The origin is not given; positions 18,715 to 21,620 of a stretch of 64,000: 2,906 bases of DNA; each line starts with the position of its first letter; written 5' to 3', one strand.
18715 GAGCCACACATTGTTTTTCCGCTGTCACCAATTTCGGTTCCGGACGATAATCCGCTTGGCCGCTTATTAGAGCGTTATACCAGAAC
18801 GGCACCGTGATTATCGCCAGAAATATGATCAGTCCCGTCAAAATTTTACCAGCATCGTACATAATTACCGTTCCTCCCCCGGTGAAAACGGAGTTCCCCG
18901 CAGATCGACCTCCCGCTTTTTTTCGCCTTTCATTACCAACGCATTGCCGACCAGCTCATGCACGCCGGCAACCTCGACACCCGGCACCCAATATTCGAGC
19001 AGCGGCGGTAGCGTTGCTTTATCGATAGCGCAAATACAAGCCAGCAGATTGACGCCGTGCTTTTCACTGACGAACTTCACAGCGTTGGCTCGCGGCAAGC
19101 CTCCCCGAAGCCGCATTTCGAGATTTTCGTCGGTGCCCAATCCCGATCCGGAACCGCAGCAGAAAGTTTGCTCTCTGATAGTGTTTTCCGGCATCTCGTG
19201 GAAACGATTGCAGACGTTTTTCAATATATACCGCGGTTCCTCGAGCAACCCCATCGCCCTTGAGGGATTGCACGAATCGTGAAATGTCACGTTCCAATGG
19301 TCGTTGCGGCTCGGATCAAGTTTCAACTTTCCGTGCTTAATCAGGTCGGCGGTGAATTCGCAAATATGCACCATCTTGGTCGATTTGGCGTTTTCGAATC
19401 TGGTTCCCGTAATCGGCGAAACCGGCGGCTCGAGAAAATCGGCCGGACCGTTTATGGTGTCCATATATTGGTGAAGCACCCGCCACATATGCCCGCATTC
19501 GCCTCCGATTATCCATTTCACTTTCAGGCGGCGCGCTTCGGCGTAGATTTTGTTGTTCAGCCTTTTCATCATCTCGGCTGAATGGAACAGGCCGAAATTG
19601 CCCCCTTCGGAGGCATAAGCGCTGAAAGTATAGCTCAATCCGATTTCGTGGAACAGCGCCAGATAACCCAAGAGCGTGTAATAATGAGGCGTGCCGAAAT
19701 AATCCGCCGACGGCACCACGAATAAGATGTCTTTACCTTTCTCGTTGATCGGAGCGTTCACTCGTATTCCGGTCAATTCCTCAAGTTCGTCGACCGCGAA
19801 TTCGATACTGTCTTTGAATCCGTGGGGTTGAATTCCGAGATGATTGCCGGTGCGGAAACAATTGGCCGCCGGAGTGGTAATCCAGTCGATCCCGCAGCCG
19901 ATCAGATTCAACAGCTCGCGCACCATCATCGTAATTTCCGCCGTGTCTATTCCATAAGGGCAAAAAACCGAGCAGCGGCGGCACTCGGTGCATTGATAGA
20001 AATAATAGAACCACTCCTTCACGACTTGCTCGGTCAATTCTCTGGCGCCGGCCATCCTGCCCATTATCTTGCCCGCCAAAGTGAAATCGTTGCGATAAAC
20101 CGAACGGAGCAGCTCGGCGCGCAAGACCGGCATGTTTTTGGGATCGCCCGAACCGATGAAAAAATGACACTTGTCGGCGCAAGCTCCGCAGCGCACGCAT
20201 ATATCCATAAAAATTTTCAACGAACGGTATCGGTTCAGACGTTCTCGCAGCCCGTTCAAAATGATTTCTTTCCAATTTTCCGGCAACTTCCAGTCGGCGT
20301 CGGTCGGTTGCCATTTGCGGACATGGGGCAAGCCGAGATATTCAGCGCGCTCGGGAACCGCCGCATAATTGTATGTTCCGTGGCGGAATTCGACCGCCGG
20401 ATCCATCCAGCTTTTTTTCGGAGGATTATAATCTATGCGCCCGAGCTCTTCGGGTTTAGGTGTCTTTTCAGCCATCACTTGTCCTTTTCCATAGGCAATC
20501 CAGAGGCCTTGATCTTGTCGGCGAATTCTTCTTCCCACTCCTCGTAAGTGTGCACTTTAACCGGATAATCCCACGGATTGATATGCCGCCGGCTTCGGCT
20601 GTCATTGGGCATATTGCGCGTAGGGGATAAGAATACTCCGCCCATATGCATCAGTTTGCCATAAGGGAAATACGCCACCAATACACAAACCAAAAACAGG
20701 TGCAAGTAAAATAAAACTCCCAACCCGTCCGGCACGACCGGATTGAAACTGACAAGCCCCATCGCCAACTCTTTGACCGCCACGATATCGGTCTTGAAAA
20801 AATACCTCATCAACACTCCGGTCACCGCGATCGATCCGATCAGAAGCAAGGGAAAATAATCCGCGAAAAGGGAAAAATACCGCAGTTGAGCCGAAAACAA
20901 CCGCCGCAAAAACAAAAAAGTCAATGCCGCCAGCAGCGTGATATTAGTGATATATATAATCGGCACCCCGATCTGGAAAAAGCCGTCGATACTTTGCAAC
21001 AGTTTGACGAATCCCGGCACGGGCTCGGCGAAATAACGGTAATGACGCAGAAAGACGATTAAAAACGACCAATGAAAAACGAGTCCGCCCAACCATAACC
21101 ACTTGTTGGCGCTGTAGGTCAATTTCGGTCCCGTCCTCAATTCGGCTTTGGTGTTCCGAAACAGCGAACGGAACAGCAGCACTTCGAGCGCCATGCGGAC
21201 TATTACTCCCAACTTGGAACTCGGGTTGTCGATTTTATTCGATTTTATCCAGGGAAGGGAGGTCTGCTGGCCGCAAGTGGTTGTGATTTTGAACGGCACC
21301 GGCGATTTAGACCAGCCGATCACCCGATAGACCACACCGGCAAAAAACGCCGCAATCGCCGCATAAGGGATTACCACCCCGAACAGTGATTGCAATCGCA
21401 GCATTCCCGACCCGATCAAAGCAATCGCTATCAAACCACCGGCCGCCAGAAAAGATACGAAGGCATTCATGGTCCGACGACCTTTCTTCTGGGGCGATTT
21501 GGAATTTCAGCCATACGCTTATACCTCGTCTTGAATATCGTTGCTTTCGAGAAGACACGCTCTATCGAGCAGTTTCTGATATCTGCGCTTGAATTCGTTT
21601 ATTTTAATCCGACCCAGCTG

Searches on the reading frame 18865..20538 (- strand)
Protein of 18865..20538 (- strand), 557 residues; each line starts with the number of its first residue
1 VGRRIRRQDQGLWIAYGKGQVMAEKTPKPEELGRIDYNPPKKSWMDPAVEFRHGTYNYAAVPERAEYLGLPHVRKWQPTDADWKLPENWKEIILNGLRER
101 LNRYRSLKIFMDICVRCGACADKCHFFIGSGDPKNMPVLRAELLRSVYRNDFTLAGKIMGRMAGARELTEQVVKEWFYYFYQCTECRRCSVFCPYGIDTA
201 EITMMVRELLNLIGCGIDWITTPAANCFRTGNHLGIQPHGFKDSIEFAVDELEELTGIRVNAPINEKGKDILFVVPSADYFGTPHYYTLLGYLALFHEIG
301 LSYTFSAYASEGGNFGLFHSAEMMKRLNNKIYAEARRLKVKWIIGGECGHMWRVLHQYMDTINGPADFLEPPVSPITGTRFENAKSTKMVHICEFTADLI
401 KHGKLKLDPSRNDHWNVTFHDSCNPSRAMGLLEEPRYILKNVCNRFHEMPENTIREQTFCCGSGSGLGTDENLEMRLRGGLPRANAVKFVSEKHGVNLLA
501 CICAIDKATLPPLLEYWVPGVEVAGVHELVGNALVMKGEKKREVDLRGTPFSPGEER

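Call 28: search_protein_families(library=pfam, proteins=[window:18865-20538:-], max_evalue=0.00001)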
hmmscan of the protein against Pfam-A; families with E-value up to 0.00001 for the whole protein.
window:18865-20538:- (557 aa): 4 families
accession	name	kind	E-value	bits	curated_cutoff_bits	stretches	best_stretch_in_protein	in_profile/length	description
PF13183.11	Fer4_8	-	1.3e-11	45.2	27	1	111-197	2-68/68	4Fe-4S dicluster domain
PF13534.11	Fer4_17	-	7.5e-09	36.4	22.2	1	114-198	2-61/61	4Fe-4S dicluster domain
PF12838.12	Fer4_7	-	4.5e-06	27.5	27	0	114-197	2-52/52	4Fe-4S dicluster domain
PF13237.11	Fer4_10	-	4.5e-06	26.9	25.5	0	182-197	8-24/53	4Fe-4S dicluster domain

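Call 37: search_protein_families(library=ncbifam, proteins=[window:18865-20538:-], max_evalue=0.01)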
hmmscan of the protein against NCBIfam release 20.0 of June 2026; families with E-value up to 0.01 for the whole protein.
window:18865-20538:- (557 aa): 11 families
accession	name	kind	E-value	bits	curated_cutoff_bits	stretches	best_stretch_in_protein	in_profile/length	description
NF045796.1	DsrK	equivalog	7e-223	740.2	400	1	62-541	2-442/453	sulfate reduction electron transfer complex DsrMKJOP subunit DsrK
NF045724.1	ferredox_TmcB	equivalog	1e-49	169.3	735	1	106-487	35-385/430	electron transfer complex ferredoxin TmcB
NF045711.1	sulf_resp_HmcF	equivalog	3.6e-43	148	750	1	106-468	54-386/457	sulfate respiration complex iron-sulfur protein HmcF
NF045670.1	quin_L_LdhH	equivalog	7.5e-11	41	800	1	386-465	573-645/706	L-lactate dehydrogenase (quinone) large subunit LdhH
NF004898.0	PRK06259.1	equivalog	1.4e-10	40.4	385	1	387-469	355-427/488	fumarate reductase (CoM/CoB) subunit TfrB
NF008369.0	PRK11168.1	equivalog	0.00088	18.3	278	0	182-207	59-84/401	anaerobic glycerol-3-phosphate dehydrogenase subunit C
NF045663.1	diclust_near_Sec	equivalog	0.0012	17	530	0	405-465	524-582/759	pyridine nucleotide-disulfide oxidoreductase/dicluster-binding protein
NF058577.1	FdxA_fam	equivalog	0.0031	17.7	65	0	111-124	35-48/52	4Fe-4S ferredoxin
NF040864.1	HgcB_ferredoxin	equivalog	0.004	16.9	99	0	111-125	43-57/93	mercury methylation ferredoxin HgcB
NF038196.1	ferrodoxin_EFR1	subfamily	0.0051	16.9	75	0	175-195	178-198/242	EFR1 family ferrodoxin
NF008434.0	PRK11274.1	equivalog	0.0088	15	333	0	108-209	19-101/409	glycolate oxidase subunit GlcF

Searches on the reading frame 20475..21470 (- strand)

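Call 28: search_protein_families(library=pfam, proteins=[window:20475-21470:-], max_evalue=0.00001)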
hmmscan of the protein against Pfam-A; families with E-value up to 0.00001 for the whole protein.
window:20475-21470:- (331 aa): 1 family
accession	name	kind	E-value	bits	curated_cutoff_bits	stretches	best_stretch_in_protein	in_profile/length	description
PF02665.19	Nitrate_red_gam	-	4.5e-14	53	22.9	1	98-276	16-199/217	Nitrate reductase gamma subunit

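Call 37: search_protein_families(library=ncbifam, proteins=[window:20475-21470:-], max_evalue=0.01)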
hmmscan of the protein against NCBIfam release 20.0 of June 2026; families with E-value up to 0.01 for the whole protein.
window:20475-21470:- (331 aa): 3 families
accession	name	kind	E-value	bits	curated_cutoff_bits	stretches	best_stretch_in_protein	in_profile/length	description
NF038037.1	cytob_DsrM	equivalog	8.2e-161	534.5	300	1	13-329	4-320/320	sulfate reduction electron transfer complex DsrMKJOP subunit DsrM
TIGR00351.1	narI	equivalog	2.3e-05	24.3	105.55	1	123-277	46-207/225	respiratory nitrate reductase subunit gamma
NF038018.1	qmoC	equivalog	0.0023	17.5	300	0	173-276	265-351/360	quinone-interacting membrane-bound oxidoreductase complex subunit QmoC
